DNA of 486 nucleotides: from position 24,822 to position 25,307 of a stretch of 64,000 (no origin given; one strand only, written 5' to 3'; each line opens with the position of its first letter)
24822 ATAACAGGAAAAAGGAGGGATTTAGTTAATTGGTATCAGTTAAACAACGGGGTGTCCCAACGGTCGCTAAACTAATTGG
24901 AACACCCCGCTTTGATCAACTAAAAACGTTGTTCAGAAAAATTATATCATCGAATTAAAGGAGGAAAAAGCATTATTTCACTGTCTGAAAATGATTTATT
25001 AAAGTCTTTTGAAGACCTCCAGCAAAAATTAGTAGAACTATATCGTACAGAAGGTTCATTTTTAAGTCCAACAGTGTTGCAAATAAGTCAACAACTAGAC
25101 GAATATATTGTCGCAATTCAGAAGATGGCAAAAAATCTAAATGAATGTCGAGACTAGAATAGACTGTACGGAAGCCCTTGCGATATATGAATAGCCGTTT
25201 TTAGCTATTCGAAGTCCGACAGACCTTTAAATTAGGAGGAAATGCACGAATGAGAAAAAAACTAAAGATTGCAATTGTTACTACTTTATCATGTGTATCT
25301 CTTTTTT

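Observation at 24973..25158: Spo0E-like ORF lacking any canonical start codon; GGGAGG RBS positioned for an AUU start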

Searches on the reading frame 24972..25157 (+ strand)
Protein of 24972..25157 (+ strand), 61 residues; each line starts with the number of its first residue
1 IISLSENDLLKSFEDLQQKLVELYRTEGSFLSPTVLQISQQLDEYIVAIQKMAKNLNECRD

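Call 4: search_protein_families(library=pfam, proteins=[window:24972-25157:+], max_evalue=0.1)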
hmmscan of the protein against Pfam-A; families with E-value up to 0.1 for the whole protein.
window:24972-25157:+ (61 aa): 2 families
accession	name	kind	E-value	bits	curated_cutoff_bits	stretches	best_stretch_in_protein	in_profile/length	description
PF09388.15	SpoOE-like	-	7.7e-10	39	23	1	9-51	1-42/42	Spo0E like sporulation regulatory protein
PF04899.17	MbeD_MobD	-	0.026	15.1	21.6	0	11-45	28-61/70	MbeD/MobD like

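Call 6: find_homologous_proteins(query=window:24972-25154:+, max_evalue=0.001)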
Query seq(61 aa) (61 aa): 12 proteins with E <= 0.001 among 13 candidates.
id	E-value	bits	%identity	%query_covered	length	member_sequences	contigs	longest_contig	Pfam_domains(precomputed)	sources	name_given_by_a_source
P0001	2.4e-30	119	100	100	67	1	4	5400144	PF09388.16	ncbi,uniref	ncbi:aspartyl-phosphate phosphatase Spo0E family protein [Brevibacillus laterosporus]|uniref:asparty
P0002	3.2e-30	119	98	100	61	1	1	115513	PF09388.16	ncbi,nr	ncbi:aspartyl-phosphate phosphatase Spo0E family protein [Brevibacillus laterosporus]|nr:aspartyl-ph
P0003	1.2e-28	114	98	95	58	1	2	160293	PF09388.16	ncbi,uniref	ncbi:aspartyl-phosphate phosphatase Spo0E family protein [Brevibacillus laterosporus]|uniref:asparty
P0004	1.7e-21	92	87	90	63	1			PF09388.16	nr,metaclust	nr:aspartyl-phosphate phosphatase Spo0E family protein [Brevibacillus laterosporus]|metaclust:status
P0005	6.5e-21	90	85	89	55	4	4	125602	PF09388.16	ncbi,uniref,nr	ncbi:aspartyl-phosphate phosphatase Spo0E family protein [Brevibacillus laterosporus]|uniref:asparty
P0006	5.6e-20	87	84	92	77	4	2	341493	PF09388.16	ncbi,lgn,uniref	ncbi:aspartyl-phosphate phosphatase Spo0E family protein [Brevibacillus laterosporus]|uniref:asparty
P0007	4.3e-18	81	81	89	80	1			PF09388.16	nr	nr:aspartyl-phosphate phosphatase Spo0E family protein [Brevibacillus laterosporus]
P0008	5.1e-18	81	79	93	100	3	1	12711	PF09388.16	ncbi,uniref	ncbi:Spo0E family sporulation regulatory protein-aspartic acid phosphatase [Brevibacillus laterospor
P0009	5.6e-18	81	79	85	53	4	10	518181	PF09388.16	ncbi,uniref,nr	ncbi:aspartyl-phosphate phosphatase Spo0E family protein [Brevibacillus laterosporus]|uniref:asparty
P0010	7.8e-17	77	79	85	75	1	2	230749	PF09388.16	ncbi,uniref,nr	ncbi:hypothetical protein C4A76_24095 [Brevibacillus laterosporus]|uniref:Aspartyl-phosphate phospha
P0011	7.7e-12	62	75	72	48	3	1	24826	PF09388.16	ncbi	ncbi:aspartyl-phosphate phosphatase Spo0E family protein [Brevibacillus laterosporus]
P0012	8.8e-10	55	78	61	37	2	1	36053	PF09388.16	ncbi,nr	ncbi:hypothetical protein C2W64_03455 [Brevibacillus laterosporus]|nr:hypothetical protein C2W64_034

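Call 7: find_related_loci(query=window:24972-25154:+, collection=genome_contigs, flank=4000)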
Query seq(61 aa) (61 aa) in genome_contigs; peptide patterns used: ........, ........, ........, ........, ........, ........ (x = any residue, [..] = any of these).
365 stretches matched a pattern, but none encodes a relative of the query by tblastn (E <= 1e-3).

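Call 9: find_encoding_contigs(protein=P0001, flank=3000, max_places=4)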
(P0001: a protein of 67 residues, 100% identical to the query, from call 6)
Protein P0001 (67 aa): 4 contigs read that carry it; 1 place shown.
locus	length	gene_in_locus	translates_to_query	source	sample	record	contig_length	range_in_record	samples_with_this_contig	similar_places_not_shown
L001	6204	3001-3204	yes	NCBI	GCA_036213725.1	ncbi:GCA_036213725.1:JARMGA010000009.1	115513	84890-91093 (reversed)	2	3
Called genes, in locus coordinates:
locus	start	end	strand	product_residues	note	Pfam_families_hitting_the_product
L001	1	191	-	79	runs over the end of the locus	-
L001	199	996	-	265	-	PF00395:SLH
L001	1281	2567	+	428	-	PF01381:HTH_3, PF12844:HTH_19, PF13413:HTH_25 (faint), PF13443:HTH_26, PF13560:HTH_31 (weak)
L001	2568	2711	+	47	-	-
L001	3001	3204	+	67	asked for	PF09388:SpoOE-like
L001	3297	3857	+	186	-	-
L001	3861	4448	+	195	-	-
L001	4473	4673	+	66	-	-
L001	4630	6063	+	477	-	-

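Call 10: find_encoding_contigs(protein=P0005, flank=3000, max_places=4)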
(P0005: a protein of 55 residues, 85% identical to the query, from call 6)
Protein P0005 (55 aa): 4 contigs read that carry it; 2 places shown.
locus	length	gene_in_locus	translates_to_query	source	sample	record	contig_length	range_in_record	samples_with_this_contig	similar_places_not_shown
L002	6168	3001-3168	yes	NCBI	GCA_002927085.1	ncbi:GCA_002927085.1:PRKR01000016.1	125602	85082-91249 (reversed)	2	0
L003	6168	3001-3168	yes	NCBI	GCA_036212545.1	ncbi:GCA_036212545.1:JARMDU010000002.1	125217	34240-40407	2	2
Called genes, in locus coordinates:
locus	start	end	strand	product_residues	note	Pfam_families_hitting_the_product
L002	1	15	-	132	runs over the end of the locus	PF00557:Peptidase_M24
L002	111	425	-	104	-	PF01510:Amidase_2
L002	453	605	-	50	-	-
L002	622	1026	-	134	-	-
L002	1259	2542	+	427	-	PF01381:HTH_3, PF12844:HTH_19 (weak), PF13413:HTH_25 (weak), PF13443:HTH_26, PF13560:HTH_31 (weak)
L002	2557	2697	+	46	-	-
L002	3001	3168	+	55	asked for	PF09388:SpoOE-like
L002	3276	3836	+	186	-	-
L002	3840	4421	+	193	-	-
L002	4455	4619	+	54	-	-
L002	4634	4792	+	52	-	PF09388:SpoOE-like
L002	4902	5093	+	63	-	-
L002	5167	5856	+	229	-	-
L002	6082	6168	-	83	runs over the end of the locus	-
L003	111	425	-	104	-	PF01510:Amidase_2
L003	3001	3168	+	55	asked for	PF09388:SpoOE-like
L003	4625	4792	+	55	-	PF09388:SpoOE-like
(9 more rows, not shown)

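Call 11: find_encoding_contigs(protein=P0009, flank=3000, max_places=4)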
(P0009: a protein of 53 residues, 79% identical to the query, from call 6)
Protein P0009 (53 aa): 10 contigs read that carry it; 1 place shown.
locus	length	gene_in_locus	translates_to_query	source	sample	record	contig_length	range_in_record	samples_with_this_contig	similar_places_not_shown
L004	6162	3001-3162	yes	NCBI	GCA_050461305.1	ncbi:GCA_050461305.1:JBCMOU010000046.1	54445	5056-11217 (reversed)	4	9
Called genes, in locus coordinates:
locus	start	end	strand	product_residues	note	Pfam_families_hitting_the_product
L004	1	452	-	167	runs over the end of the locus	PF05163:DinB, PF12867:DinB_2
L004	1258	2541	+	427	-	PF01381:HTH_3, PF12844:HTH_19 (weak), PF13413:HTH_25 (faint), PF13443:HTH_26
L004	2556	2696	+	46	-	-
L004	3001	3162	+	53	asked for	PF09388:SpoOE-like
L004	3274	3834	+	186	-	-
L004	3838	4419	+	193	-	-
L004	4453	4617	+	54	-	-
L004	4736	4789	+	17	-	-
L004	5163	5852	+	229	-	-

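Call 12: find_encoding_contigs(protein=P0006, flank=3000, max_places=3)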
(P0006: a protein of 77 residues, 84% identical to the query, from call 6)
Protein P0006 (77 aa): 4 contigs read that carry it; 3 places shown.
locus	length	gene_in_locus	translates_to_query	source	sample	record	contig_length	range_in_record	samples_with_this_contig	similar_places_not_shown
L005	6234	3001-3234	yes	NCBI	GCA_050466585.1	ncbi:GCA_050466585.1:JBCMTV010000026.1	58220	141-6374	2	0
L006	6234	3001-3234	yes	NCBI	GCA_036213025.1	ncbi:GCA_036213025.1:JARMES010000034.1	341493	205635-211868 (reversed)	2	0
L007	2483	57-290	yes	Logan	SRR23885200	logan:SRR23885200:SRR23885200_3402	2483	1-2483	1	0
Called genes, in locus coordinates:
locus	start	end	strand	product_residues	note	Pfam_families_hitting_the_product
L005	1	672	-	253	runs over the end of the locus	PF01510:Amidase_2, PF00395:SLH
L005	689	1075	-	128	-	-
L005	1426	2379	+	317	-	-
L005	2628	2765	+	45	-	-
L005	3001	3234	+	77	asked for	PF09388:SpoOE-like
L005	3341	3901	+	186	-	-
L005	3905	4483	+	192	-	-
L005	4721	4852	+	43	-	PF09388:SpoOE-like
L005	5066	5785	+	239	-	-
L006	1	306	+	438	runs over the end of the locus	PF00278:Orn_DAP_Arg_deC, PF02784:Orn_Arg_deC_N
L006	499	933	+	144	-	PF00160:Pro_isomerase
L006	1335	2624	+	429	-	PF01381:HTH_3, PF13443:HTH_26, PF13560:HTH_31 (faint)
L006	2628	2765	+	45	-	-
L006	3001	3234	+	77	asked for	PF09388:SpoOE-like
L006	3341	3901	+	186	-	-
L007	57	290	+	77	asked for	PF09388:SpoOE-like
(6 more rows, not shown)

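Call 13: find_encoding_contigs(protein=P0010, flank=3000, max_places=3)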
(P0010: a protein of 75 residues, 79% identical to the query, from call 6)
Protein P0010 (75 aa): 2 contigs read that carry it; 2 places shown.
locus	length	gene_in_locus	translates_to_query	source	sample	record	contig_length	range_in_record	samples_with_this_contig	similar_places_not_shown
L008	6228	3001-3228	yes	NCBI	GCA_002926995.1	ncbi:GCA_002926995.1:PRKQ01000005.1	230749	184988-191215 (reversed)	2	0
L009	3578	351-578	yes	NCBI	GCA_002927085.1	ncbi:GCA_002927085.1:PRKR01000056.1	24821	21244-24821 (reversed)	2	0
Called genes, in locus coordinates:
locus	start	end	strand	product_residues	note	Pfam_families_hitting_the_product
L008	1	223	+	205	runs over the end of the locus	-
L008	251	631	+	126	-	-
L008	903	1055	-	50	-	-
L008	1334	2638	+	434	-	PF01381:HTH_3, PF12844:HTH_19, PF13443:HTH_26, PF13560:HTH_31 (faint), PF25064:ARM_TT21_5th (weak)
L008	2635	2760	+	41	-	-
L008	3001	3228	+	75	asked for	PF09388:SpoOE-like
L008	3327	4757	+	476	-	-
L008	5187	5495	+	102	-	-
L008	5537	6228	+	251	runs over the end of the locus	-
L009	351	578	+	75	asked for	PF09388:SpoOE-like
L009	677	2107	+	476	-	-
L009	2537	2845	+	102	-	-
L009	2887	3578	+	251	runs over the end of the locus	-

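Call 14: find_encoding_contigs(protein=P0008, flank=3000, max_places=3)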
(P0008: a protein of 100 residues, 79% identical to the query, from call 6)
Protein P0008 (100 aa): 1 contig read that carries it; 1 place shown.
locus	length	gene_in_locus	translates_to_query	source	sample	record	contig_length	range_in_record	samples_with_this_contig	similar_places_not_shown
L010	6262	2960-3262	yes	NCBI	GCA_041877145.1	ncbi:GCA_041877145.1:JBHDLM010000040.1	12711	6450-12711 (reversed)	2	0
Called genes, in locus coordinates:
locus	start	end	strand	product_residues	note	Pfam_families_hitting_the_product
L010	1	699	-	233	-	PF01510:Amidase_2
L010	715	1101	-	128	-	-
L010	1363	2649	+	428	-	PF01381:HTH_3, PF12844:HTH_19, PF13413:HTH_25 (weak), PF13443:HTH_26, PF13560:HTH_31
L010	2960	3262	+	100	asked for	PF09388:SpoOE-like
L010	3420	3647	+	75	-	-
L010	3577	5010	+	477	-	-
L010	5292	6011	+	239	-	-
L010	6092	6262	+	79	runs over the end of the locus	-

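Call 32: search_dna_similar(query=window:24972-25154:+, collection=phages, mode=protein, max_evalue=0.001, max_rows=30)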
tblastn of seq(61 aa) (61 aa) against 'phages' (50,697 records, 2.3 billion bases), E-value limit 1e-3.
Records with a match: 3; places in all: 3; records where one place covers at least 80% of the query: 1.
Best place of each record, by identity: 60-80% 3.
By first word of the organism name: Brevibacillus 3.
By host as written in the record: Brevibacillus laterosporus 3.
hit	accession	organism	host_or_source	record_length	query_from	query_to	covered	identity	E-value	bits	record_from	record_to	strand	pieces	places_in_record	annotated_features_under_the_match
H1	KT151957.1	Brevibacillus phage SecTim467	Brevibacillus laterosporus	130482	8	59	85%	67.3%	6e-14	69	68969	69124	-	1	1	putative sporulation protein Spo0E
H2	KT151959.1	Brevibacillus phage Sundance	Brevibacillus laterosporus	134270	7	52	75%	60.9%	1e-8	54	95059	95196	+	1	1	putative spo0E like sporulation regulatory family protein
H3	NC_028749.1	Brevibacillus phage Sundance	Brevibacillus laterosporus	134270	7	52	75%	60.9%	1e-8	54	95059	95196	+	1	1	aspartyl-phosphate phosphatase Spo0E family protein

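Call 34: get_annotated_region(hit=H1, flank=3500)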
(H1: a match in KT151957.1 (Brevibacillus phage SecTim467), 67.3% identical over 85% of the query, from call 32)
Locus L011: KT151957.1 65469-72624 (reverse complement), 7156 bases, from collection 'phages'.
description: Brevibacillus phage SecTim467, complete genome.
organism: Brevibacillus phage SecTim467 (NCBI taxid 1691956)
taxonomy: Viruses; Duplodnaviria; Heunggongvirae; Uroviricota; Caudoviricetes; Jenstvirus; Jenstvirus jenst
host: Brevibacillus laterosporus; source: honeybee debris; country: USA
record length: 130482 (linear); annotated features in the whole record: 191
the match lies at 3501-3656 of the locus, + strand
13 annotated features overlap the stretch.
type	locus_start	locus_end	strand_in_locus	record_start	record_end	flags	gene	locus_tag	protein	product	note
CDS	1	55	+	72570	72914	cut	-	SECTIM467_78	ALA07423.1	hypothetical protein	-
CDS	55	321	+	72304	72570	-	-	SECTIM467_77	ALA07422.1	hypothetical protein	-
CDS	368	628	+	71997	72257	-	-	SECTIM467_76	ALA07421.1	putative thioredoxin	-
CDS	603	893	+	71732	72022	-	-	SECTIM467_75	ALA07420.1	putative thioredoxin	-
CDS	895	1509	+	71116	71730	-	-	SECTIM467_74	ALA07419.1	putative DNA polymerase III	-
CDS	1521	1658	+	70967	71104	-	-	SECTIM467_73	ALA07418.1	hypothetical protein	-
CDS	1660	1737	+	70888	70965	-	-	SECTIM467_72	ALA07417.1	hypothetical protein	-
CDS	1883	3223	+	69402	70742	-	-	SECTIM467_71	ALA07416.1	hypothetical protein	-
CDS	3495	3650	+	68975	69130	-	-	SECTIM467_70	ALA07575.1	putative sporulation protein Spo0E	-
CDS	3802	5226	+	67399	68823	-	-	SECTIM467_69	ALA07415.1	putative DNA-binding protein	-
CDS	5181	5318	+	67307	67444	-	-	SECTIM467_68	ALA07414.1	hypothetical protein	-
CDS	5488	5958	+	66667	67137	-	-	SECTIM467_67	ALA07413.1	hypothetical protein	-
CDS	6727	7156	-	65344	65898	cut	-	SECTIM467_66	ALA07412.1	hypothetical protein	-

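Call 35: get_annotated_region(hit=H3, flank=3500)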
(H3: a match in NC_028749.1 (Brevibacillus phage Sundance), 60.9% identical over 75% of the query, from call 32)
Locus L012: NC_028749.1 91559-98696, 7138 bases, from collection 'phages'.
description: Brevibacillus phage Sundance, complete genome.
organism: Brevibacillus phage Sundance (NCBI taxid 1691958)
taxonomy: Viruses; Duplodnaviria; Heunggongvirae; Uroviricota; Caudoviricetes
host: Brevibacillus laterosporus; source: honeybee debris; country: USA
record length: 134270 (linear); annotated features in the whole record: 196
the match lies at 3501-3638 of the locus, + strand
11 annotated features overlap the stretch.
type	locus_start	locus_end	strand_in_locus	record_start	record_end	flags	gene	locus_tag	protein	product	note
CDS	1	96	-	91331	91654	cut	-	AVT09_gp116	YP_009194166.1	putative leukotoxin LktA-like protein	-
CDS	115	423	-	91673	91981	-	-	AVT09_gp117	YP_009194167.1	hypothetical protein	-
CDS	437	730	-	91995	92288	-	-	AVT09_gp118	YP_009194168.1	hypothetical protein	-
CDS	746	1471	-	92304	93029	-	-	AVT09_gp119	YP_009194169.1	nucleotidyltransferase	-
CDS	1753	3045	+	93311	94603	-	-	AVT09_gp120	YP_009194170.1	putative DNA-binding protein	-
CDS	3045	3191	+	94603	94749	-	-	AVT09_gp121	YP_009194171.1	hypothetical protein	-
CDS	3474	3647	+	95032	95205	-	-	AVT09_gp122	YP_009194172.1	aspartyl-phosphate phosphatase Spo0E family protein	-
CDS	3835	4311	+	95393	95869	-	-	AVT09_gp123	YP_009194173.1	putative GTPase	-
CDS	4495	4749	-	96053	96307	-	-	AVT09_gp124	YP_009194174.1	thioredoxin domain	-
CDS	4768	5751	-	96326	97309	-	-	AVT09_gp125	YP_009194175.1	ribonucleotide reductase class Ia beta subunit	-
CDS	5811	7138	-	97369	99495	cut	-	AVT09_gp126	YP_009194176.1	ribonucleotide reductase large subunit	-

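Call 39: search_solved_structures(query=window:24972-25154:+, max_evalue=1, show_alignments=3)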
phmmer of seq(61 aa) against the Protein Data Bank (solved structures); distinct sequences matched with E-value up to 1: 1.
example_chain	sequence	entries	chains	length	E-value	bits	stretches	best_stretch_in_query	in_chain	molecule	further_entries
8qae_A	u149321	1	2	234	0.17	15.6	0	5-57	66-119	sc-apCC-6-SLLA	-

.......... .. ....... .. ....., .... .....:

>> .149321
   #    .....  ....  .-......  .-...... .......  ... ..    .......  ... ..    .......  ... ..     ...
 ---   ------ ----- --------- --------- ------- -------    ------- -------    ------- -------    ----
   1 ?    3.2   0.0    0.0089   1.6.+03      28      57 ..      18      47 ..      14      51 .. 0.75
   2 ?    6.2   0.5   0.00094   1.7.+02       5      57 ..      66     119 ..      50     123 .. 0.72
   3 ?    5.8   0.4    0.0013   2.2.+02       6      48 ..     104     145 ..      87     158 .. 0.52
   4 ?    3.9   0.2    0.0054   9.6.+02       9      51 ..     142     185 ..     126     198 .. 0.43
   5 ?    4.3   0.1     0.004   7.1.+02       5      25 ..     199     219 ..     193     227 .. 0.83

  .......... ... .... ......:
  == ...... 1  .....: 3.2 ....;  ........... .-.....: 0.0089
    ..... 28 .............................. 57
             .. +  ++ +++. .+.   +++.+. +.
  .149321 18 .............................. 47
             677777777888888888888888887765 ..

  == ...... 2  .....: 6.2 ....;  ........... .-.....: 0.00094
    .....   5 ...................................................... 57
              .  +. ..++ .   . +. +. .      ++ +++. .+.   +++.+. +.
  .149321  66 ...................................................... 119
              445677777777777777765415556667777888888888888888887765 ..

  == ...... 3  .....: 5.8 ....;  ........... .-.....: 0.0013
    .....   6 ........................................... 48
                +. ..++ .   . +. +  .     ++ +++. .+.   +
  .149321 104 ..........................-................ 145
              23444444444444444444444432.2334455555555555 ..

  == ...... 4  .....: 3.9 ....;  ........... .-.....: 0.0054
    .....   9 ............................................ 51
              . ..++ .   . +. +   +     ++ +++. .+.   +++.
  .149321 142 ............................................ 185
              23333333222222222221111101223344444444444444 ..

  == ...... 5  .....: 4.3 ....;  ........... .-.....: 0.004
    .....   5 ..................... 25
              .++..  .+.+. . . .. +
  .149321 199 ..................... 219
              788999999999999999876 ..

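Call 46: search_protein_representatives(protein=window:24972-25154:+)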
Query: 61 residues. Proteins with E-value up to 0.001 (for the whole library): 27; up to 1e-10: 3; up to 1e-30: 1. The best 27 are listed.
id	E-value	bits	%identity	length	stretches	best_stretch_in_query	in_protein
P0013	1.1e-35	134.5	29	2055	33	15-49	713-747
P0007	1.4e-18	81.2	81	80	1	2-54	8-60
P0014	4.5e-13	64.1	73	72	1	5-52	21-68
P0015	7.8e-10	54.0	59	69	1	4-57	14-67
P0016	1.6e-08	49.9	62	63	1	4-56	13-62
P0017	1.7e-08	49.8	59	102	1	4-52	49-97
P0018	2.8e-08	49.1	59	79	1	2-55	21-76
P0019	5.4e-08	48.3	67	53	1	6-48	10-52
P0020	8.0e-08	47.7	59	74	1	5-53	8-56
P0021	1.6e-07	46.8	64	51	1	11-54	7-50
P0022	3.0e-07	45.9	54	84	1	3-54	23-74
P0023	4.7e-07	45.3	54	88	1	7-56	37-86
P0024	2.1e-06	43.3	62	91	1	5-51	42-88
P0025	4.8e-06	42.2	53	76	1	5-55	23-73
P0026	6.5e-06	41.8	54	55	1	7-52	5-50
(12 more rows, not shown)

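Call 49: search_solved_structures(query=A3, max_evalue=1, show_alignments=2)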
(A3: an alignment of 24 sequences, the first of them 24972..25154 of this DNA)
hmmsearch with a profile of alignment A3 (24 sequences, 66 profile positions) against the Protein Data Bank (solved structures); distinct sequences matched with E-value up to 1: 10.
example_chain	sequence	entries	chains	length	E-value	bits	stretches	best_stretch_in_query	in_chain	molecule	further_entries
2c0s_A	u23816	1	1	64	0.00036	23.5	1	16-53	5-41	CONSERVED DOMAIN PROTEIN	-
2bzb_A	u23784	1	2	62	0.0011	21.9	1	16-62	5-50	CONSERVED DOMAIN PROTEIN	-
5xxb_g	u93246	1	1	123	0.14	15.2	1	12-35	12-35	Ribosomal protein uL29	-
6zj3_Lp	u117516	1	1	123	0.22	14.6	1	5-35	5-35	Ribosomal protein uL29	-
5thh_A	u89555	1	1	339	0.47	13.5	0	7-44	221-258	Tyrosine--tRNA ligase, cytoplasmic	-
7rou_A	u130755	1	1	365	0.56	13.3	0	7-44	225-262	Tyrosine--tRNA ligase, cytoplasmic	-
5thl_A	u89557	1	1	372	0.58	13.2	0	7-44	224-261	Tyrosine--tRNA ligase, cytoplasmic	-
1n3l_A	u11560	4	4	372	0.58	13.2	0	7-44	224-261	tyrosyl-tRNA synthetase | Tyrosine--tRNA ligase, cytoplasmic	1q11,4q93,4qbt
6rxv_CV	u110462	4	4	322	0.63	13.1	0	11-39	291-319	Rrp7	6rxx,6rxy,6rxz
1a93_A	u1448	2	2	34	0.76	12.9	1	8-31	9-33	MYC PROTO-ONCOGENE PROTEIN | C-MYC-MAX HETERODIMERIC LEUCINE ZIPPER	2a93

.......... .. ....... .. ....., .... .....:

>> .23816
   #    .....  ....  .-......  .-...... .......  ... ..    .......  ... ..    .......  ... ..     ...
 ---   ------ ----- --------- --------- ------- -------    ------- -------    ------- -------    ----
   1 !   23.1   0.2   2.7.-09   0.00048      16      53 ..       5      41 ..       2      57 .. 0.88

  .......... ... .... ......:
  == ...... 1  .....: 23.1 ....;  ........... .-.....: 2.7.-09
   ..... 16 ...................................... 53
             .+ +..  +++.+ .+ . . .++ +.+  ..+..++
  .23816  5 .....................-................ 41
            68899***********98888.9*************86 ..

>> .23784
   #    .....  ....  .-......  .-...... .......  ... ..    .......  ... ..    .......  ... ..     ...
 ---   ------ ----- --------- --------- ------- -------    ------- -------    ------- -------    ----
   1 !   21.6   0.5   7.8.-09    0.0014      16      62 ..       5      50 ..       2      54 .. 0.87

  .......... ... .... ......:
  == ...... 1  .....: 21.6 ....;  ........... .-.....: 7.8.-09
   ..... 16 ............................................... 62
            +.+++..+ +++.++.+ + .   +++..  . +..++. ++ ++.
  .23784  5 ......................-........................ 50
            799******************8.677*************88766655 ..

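Call 54: find_related_loci(query=A3, collection=viral_contigs, flank=2500)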
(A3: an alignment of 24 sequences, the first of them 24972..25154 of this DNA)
Query A3 (61 aa) in viral_contigs; peptide patterns used: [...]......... (x = any residue, [..] = any of these).
31 stretches matched a pattern; 6 encode a relative of the query (tblastn E <= 1e-3); 6 distinct loci.
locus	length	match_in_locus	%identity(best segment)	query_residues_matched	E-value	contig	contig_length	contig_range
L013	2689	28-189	56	7-60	1e-15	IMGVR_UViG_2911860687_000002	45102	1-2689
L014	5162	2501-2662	56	7-60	2e-15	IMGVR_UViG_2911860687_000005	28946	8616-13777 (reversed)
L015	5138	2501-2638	61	7-52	1e-13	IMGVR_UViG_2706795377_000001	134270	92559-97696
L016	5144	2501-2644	54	5-52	9e-13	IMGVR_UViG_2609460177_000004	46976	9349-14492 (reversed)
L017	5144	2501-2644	52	5-52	2e-12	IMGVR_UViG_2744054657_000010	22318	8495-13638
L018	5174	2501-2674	52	5-59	2e-14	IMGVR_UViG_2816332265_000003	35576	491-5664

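Call 55: predict_structure(alignment_id=A4)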
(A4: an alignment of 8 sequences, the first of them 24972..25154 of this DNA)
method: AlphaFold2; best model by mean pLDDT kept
length: 61 residues; sequences in the alignment: 8
mean_pLDDT: 87.1   pTM: 0.67
mean pLDDT of the five models: 87.1, 84.9, 84.7, 83.9, 83.2
residues with pLDDT >= 90: 38; 70-90: 15; 50-70: 7; < 50: 1
segments of 3 or more residues with pLDDT < 50: none
pLDDT, mean of each block of 10 residues (from residue 1): 79 96 91 92 94 75 50
secondary structure, 60 per line:
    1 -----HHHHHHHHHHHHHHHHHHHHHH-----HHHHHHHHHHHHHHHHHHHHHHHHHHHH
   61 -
elements in order: H6-27 H33-60
